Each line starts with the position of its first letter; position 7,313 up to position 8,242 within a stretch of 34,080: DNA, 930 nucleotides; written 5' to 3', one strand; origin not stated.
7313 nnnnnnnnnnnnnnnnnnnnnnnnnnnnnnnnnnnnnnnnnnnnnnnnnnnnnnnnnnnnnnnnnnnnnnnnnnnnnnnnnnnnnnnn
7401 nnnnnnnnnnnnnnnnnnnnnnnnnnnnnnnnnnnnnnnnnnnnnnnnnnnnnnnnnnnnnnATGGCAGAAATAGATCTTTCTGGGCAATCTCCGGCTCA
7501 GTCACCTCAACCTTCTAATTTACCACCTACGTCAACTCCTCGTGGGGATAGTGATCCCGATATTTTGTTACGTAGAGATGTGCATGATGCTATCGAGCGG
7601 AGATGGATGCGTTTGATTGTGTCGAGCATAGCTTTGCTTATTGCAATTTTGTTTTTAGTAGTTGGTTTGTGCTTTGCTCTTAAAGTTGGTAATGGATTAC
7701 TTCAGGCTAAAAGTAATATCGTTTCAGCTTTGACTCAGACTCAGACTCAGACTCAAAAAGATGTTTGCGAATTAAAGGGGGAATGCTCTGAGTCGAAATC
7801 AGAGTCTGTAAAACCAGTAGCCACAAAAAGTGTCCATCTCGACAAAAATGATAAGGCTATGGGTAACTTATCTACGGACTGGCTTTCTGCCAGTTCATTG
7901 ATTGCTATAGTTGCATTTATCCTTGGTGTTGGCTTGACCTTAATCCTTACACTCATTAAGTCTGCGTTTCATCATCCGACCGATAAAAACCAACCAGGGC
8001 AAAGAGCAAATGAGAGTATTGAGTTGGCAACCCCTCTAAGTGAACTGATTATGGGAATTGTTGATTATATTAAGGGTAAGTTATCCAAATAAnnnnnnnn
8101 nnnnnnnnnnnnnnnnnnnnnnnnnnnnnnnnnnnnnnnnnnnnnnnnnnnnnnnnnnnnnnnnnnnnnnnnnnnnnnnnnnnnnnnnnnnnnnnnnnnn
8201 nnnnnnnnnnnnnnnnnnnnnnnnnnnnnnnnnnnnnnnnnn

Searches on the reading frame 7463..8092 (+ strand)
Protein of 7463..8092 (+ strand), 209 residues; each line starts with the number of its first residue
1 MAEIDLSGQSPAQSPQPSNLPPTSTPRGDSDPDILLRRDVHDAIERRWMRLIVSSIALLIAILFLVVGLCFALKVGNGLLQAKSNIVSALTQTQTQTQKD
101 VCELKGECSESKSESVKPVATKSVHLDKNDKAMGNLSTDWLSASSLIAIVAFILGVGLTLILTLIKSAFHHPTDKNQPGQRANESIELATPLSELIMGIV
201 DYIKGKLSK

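Call 5: search_protein_families(library=pfam, proteins=[window:7463-8092:+], max_evalue=0.01)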
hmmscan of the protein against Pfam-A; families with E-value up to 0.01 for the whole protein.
window:7463-8092:+ (209 aa): 0 families

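Call 6: search_protein_families(library=padloc, proteins=[window:7463-8092:+], max_evalue=0.1)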
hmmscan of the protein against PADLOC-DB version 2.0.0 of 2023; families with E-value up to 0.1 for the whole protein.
window:7463-8092:+ (209 aa): 0 families

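Call 14: find_homologous_proteins(query=window:7463-8089:+, max_evalue=0.001)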
Query window:7463-8089:+ (209 aa): 49 proteins with E <= 0.001 among 615 candidates.
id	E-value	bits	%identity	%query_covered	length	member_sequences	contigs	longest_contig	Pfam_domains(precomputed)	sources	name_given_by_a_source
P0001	1.8e-126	437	99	100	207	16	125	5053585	-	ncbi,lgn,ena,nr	ncbi:hypothetical protein [Escherichia coli]|nr:hypothetical protein [Escherichia coli] MDF8985237.1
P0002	1.1e-92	327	99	77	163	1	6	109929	-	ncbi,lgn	-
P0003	7.7e-83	295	70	100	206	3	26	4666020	-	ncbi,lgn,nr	ncbi:hypothetical protein ACMGAV_003315 [Salmonella enterica subsp. enterica serovar Newport]|nr:hyp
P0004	1.6e-73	265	62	100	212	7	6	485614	-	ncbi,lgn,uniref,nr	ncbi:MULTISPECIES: hypothetical protein [unclassified Klebsiella]|uniref:hypothetical protein n=1 Ta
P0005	2.4e-73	264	64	100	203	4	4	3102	-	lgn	-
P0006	2.8e-72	261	60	100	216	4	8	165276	-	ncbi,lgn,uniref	ncbi:hypothetical protein [Citrobacter europaeus]|uniref:hypothetical protein n=1 Tax=Citrobacter eu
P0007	5.1e-72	260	62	100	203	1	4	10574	-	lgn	-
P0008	3.9e-71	257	64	100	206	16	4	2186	-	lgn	-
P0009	1.3e-70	255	61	100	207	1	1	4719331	-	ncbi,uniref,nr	ncbi:hypothetical protein [Leclercia sp. J807]|uniref:hypothetical protein n=1 Tax=Leclercia sp. J80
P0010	2.1e-70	254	63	100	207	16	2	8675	-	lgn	-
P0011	6.0e-68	246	58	100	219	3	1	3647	-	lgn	-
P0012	4.7e-66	240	60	100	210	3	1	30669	-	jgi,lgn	-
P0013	1.1e-64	236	58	100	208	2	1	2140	-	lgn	-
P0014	1.9e-64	235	94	57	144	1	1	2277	-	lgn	-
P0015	7.1e-54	201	52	100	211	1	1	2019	-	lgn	-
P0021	1.5e-45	173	47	99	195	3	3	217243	-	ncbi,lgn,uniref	ncbi:hypothetical protein [Pectobacterium aroidearum]|uniref:hypothetical protein n=1 Tax=Pectobacte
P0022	1.7e-42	163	47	96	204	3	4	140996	-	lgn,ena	-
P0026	1.8e-39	154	49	83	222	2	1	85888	-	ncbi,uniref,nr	ncbi:hypothetical protein OGY15_00720 [Citrobacter sp. Cu231]|uniref:hypothetical protein n=1 Tax=Ci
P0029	4.8e-39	152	42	99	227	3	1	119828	-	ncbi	ncbi:hypothetical protein ACXWYY_002907 [Enterobacter hormaechei]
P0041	7.3e-33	132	43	97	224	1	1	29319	-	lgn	-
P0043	6.7e-15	73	30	97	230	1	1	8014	-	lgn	-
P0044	5.4e-13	67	33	91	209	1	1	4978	-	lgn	-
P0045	1.6e-12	66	39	50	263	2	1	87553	-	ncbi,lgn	ncbi:hypothetical protein ACCI36_004177 [Vibrio parahaemolyticus]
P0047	1.2e-7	50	28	93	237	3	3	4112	-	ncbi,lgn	-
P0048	3.7e-7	48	43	34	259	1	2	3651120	-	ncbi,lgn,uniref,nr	ncbi:hypothetical protein [Vibrio harveyi]|uniref:hypothetical protein n=1 Tax=Vibrio harveyi TaxID=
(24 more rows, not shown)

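Call 17: find_related_loci(query=A2, collection=genome_contigs, flank=3000)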
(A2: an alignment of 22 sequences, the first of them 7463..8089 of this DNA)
Query A2 (209 aa) in genome_contigs; peptide patterns used: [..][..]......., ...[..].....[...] (x = any residue, [..] = any of these).
132 stretches matched a pattern, but none encodes a relative of the query by tblastn (E <= 1e-3).

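Call 18: find_related_loci(query=A2, collection=viral_contigs, flank=2500)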
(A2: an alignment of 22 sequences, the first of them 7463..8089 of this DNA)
Query A2 (209 aa) in viral_contigs; peptide patterns used: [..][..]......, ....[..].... (x = any residue, [..] = any of these).
129 stretches matched a pattern; 15 encode a relative of the query (tblastn E <= 1e-3); 15 distinct loci.
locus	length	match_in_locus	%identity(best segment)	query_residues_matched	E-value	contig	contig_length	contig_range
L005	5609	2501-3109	64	1-209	4e-77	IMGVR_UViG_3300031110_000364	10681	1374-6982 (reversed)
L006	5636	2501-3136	62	1-209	6e-76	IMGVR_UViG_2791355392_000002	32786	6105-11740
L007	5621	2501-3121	61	1-209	6e-72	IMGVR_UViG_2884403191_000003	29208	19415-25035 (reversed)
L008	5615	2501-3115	60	1-209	8e-63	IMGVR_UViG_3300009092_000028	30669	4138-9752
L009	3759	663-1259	56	1-209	2e-57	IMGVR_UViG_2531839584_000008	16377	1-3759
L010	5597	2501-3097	56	1-209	2e-57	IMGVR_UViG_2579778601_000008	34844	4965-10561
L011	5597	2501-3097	55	1-209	1e-55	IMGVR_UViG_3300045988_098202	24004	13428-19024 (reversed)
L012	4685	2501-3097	55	1-209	1e-55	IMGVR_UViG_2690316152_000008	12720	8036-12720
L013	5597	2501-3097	55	1-209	1e-55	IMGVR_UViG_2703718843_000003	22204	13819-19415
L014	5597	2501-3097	55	1-209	1e-55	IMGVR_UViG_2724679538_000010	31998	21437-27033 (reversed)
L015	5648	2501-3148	61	1-209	1e-74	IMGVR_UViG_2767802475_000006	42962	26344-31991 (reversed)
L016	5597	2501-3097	55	1-209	1e-55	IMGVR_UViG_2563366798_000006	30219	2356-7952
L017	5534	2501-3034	27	34-209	9e-17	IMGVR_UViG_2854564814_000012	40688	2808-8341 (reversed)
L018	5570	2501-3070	30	26-209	9e-16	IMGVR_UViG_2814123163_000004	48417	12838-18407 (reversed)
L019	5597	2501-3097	55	1-209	1e-55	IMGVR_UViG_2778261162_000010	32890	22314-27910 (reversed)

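Call 21: find_encoding_contigs(protein=P0021, flank=3000, max_places=2)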
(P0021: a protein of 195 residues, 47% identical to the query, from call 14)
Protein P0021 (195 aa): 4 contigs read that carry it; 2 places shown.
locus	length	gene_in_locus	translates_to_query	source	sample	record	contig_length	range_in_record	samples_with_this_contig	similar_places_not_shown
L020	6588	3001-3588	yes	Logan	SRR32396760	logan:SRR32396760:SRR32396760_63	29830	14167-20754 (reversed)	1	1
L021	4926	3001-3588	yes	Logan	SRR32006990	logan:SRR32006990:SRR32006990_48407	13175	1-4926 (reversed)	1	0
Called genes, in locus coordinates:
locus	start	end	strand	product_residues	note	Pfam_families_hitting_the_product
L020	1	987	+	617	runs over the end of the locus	PF01464:SLT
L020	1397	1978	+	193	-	-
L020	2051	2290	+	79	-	PF20441:TerL_nuclease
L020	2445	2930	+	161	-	PF06114:Peptidase_M78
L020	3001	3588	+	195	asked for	-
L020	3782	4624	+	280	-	PF04378:RsmJ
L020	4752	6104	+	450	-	PF07992:Pyr_redox_2, PF13738:Pyr_redox_3, PF00070:Pyr_redox, PF02852:Pyr_redox_dim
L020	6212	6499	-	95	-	PF05016:ParE_toxin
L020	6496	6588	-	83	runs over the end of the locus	-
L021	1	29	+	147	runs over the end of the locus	-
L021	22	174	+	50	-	-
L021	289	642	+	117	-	PF05119:Terminase_4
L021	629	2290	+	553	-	PF03354:TerL_ATPase, PF20441:TerL_nuclease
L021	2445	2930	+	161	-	PF06114:Peptidase_M78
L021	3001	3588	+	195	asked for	-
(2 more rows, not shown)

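Call 22: find_encoding_contigs(protein=P0029, flank=3000, max_places=2)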
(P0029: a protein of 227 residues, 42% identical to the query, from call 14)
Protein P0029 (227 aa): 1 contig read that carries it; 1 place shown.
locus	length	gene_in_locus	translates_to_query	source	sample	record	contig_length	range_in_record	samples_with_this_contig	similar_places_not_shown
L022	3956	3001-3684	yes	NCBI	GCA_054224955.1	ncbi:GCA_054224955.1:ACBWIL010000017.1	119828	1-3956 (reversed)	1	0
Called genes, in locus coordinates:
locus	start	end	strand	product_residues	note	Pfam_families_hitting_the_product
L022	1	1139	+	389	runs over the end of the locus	PF01656:CbiA, PF13614:AAA_31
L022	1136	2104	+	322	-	PF18090:SoPB_HTH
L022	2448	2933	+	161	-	PF06114:Peptidase_M78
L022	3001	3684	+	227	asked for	-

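Call 23: find_encoding_contigs(protein=P0041, flank=3000, max_places=2)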
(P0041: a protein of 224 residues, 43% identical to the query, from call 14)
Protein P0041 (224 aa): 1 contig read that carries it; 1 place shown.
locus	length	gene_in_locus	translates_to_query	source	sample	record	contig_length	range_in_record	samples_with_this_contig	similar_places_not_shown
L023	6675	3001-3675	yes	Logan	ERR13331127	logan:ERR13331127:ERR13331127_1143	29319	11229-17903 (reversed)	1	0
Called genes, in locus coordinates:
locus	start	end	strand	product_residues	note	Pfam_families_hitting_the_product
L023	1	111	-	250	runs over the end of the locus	PF04383:KilA-N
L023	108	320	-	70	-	-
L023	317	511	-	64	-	-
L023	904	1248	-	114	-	-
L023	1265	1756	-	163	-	-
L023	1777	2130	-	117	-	-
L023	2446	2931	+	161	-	PF06114:Peptidase_M78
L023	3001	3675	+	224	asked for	-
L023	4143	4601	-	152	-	PF04352:ProQ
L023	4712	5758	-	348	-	-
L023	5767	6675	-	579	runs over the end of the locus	-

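Call 24: find_encoding_contigs(protein=P0043, flank=3000, max_places=2)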
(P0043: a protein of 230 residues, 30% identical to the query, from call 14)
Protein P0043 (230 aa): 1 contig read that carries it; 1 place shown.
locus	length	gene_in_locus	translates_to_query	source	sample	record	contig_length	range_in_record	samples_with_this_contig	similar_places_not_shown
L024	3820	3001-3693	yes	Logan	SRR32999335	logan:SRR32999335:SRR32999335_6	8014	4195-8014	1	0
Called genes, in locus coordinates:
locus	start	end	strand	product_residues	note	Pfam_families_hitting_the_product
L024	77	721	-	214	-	PF04860:Phage_portal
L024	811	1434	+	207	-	PF05954:Phage_GPD (weak)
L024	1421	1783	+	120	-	-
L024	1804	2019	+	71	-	PF04606:Ogr_Delta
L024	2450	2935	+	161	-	PF06114:Peptidase_M78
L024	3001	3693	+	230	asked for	-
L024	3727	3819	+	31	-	?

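Call 25: find_encoding_contigs(protein=P0045, flank=3000, max_places=2)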
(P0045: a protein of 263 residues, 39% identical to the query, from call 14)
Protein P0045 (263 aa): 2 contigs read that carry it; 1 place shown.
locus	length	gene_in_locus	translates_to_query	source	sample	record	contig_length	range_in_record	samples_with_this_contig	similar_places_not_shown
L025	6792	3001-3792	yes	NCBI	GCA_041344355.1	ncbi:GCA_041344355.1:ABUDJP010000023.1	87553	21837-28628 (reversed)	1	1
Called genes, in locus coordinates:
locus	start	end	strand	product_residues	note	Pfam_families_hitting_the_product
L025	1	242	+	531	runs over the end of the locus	PF00239:Resolvase, PF07508:Recombinase, PF13408:Zn_ribbon_recom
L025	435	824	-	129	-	-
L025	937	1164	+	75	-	PF12844:HTH_19 (weak), PF13560:HTH_31, PF01381:HTH_3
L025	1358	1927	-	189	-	PF00239:Resolvase, PF12759:HTH_Tnp_IS1 (faint)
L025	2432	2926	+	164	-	PF06114:Peptidase_M78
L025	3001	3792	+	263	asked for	-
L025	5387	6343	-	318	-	PF11059:DUF2860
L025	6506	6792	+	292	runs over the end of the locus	PF01553:Acyltransferase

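Call 26: find_encoding_contigs(protein=P0048, flank=3000, max_places=2)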
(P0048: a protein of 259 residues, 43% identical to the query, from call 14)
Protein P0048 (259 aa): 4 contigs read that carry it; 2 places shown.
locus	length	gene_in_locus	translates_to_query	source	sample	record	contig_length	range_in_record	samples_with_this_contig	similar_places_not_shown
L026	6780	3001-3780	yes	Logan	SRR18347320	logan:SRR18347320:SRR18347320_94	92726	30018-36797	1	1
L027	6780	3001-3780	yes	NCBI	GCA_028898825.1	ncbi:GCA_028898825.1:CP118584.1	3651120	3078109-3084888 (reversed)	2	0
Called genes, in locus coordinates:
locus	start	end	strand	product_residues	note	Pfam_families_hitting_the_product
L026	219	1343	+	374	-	-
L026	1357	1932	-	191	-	PF00239:Resolvase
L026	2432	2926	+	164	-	PF06114:Peptidase_M78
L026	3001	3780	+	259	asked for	-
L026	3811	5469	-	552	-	PF00239:Resolvase, PF07508:Recombinase, PF13408:Zn_ribbon_recom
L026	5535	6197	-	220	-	PF13541:ChlI, PF01078:Mg_chelatase (weak)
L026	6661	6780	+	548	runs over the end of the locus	PF02776:TPP_enzyme_N, PF00205:TPP_enzyme_M, PF02775:TPP_enzyme_C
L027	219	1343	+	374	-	-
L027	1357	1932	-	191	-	PF00239:Resolvase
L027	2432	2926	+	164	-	PF06114:Peptidase_M78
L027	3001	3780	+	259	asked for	-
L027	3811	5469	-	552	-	PF00239:Resolvase, PF07508:Recombinase, PF13408:Zn_ribbon_recom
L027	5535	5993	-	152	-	PF13541:ChlI, PF01078:Mg_chelatase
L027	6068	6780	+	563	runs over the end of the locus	PF00239:Resolvase, PF07508:Recombinase, PF13408:Zn_ribbon_recom (weak)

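Call 27: find_encoding_contigs(protein=P0022, flank=3000, max_places=2)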
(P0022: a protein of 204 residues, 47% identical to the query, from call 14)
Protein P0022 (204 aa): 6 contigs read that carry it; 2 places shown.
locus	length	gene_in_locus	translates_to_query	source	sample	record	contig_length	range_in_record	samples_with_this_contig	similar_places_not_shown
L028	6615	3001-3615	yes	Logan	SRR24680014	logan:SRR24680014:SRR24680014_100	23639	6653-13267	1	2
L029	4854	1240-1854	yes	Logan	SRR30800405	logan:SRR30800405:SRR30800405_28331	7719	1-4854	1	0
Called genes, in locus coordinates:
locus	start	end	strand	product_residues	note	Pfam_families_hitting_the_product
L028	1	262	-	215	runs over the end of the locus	PF26345:ScoMcrA_N, PF01844:HNH (weak)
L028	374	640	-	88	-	-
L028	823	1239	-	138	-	PF00665:rve, PF13683:rve_3, PF13333:rve_2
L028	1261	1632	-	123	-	PF13276:HTH_21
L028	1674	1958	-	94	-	PF01527:HTH_Tnp_1, PF13542:HTH_Tnp_ISL3 (weak), PF13384:HTH_23 (weak)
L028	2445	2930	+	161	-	PF06114:Peptidase_M78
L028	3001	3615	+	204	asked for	-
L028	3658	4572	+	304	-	-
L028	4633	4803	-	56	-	-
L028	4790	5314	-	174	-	-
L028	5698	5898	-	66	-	-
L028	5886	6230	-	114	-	PF01381:HTH_3 (weak)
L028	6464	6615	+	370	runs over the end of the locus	-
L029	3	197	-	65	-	?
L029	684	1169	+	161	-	PF06114:Peptidase_M78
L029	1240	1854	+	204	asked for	-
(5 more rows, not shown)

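Call 28: find_encoding_contigs(protein=P0026, flank=3000, max_places=2)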
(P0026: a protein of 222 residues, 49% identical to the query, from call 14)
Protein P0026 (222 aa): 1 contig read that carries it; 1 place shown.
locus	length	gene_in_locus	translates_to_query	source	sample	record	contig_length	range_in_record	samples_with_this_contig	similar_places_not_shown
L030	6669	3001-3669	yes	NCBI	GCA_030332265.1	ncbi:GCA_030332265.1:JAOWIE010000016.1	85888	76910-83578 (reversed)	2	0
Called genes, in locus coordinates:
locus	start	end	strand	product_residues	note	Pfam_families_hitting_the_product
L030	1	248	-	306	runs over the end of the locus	PF26903:Phage_P1_Gp16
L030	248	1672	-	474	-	PF21379:Gp6-like_1st (weak)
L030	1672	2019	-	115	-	-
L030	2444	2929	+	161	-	PF06114:Peptidase_M78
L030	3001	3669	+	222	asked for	-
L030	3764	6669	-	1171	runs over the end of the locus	PF01464:SLT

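Call 32: find_encoding_contigs(protein=P0044, flank=3000, max_places=1)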
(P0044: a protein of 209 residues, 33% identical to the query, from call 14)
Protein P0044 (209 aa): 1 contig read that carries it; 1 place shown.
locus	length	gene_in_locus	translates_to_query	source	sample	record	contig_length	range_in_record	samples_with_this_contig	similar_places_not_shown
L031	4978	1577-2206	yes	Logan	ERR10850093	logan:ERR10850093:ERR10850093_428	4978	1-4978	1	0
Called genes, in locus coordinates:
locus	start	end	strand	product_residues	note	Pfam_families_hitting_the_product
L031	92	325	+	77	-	PF24187:DUF7415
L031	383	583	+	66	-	PF03333:PapB (weak)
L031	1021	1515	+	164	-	PF06114:Peptidase_M78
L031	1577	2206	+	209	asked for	-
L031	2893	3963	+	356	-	-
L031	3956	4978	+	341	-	?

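Call 33: find_encoding_contigs(protein=P0047, flank=3000, max_places=2)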
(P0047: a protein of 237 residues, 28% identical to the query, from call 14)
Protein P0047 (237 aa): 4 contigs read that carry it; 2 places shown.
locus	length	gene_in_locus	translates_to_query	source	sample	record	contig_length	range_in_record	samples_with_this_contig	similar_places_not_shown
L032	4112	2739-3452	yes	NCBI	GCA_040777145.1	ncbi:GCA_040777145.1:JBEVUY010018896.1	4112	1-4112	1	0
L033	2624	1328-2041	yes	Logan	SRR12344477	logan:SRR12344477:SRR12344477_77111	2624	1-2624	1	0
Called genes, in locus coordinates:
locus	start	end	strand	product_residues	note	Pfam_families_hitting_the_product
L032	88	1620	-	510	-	PF13541:ChlI, PF00158:Sigma54_activat (faint), PF01078:Mg_chelatase, PF07728:AAA_5, PF00493:MCM, PF13335:Mg_chelatase_C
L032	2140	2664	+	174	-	PF06114:Peptidase_M78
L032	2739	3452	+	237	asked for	-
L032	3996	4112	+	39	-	PF02776:TPP_enzyme_N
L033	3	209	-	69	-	?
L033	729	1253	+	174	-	PF06114:Peptidase_M78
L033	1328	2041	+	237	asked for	-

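Call 57: search_protein_families(library=ncbifam, proteins=[window:7463-8092:+], max_evalue=0.01)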
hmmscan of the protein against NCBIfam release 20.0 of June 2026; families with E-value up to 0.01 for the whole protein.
window:7463-8092:+ (209 aa): 0 families

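Call 58: search_protein_families(library=phrogs, proteins=[window:7463-8092:+], max_evalue=0.01)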
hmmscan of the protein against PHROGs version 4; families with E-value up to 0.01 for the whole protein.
window:7463-8092:+ (209 aa): 1 family
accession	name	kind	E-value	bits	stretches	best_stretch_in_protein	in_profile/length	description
phrog_8096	-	unknown function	1.5e-103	346.1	1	1-209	1-199/199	-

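Call 60: predict_structure(alignment_id=A2)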
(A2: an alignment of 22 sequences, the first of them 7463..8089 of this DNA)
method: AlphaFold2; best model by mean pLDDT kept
length: 209 residues; sequences in the alignment: 22
mean_pLDDT: 63.3   pTM: 0.38
mean pLDDT of the five models: 63.3, 62.7, 61.9, 57.3, 56.8
residues with pLDDT >= 90: 0; 70-90: 91; 50-70: 47; < 50: 71
segments of 3 or more residues with pLDDT < 50: 1-3, 11-24, 101-134, 176-189
pLDDT, mean of each block of 10 residues (from residue 1): 49 46 49 68 81 85 86 82 75 60 45 40 42 51 74 82 75 49 49 68 74
secondary structure, 60 per line:
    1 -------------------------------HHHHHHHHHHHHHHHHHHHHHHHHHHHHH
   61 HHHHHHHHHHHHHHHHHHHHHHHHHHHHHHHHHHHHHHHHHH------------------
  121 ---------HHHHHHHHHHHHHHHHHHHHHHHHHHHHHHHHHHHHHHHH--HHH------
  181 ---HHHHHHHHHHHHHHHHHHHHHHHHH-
elements in order: H32-102 H130-169 H184-208

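Call 65: find_related_loci(query=A2, collection=metagenome_contigs, flank=1500)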
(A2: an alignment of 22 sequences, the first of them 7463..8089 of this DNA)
Query A2 (209 aa) in metagenome_contigs; peptide patterns used: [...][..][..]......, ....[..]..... (x = any residue, [..] = any of these).
341 stretches matched a pattern; 11 encode a relative of the query (tblastn E <= 1e-3); 11 distinct loci.
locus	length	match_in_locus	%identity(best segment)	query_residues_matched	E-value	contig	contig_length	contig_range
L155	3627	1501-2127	100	1-209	1e-140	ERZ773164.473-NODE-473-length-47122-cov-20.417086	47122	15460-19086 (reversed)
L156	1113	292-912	99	1-209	2e-149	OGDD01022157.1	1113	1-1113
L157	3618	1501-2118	64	1-209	3e-82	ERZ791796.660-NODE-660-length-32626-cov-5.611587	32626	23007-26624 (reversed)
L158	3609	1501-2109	64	1-209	2e-77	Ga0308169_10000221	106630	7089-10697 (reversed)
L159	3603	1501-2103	62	1-203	3e-76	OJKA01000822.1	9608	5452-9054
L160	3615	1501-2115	60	1-209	4e-63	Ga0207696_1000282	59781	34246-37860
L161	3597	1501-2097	55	1-209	1e-56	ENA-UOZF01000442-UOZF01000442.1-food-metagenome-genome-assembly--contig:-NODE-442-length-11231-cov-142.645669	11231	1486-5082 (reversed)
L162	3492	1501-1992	48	26-209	2e-44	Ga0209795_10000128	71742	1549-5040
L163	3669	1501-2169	27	5-207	5e-20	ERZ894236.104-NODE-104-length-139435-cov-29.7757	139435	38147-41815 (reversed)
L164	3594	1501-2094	27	10-207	5e-19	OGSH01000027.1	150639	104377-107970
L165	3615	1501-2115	23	9-209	8e-17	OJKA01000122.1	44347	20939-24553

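Call 69: search_solved_structures(query=A2, max_evalue=1)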
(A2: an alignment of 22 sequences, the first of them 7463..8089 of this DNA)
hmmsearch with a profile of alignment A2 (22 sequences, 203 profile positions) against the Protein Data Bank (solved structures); distinct sequences matched with E-value up to 1: 0.
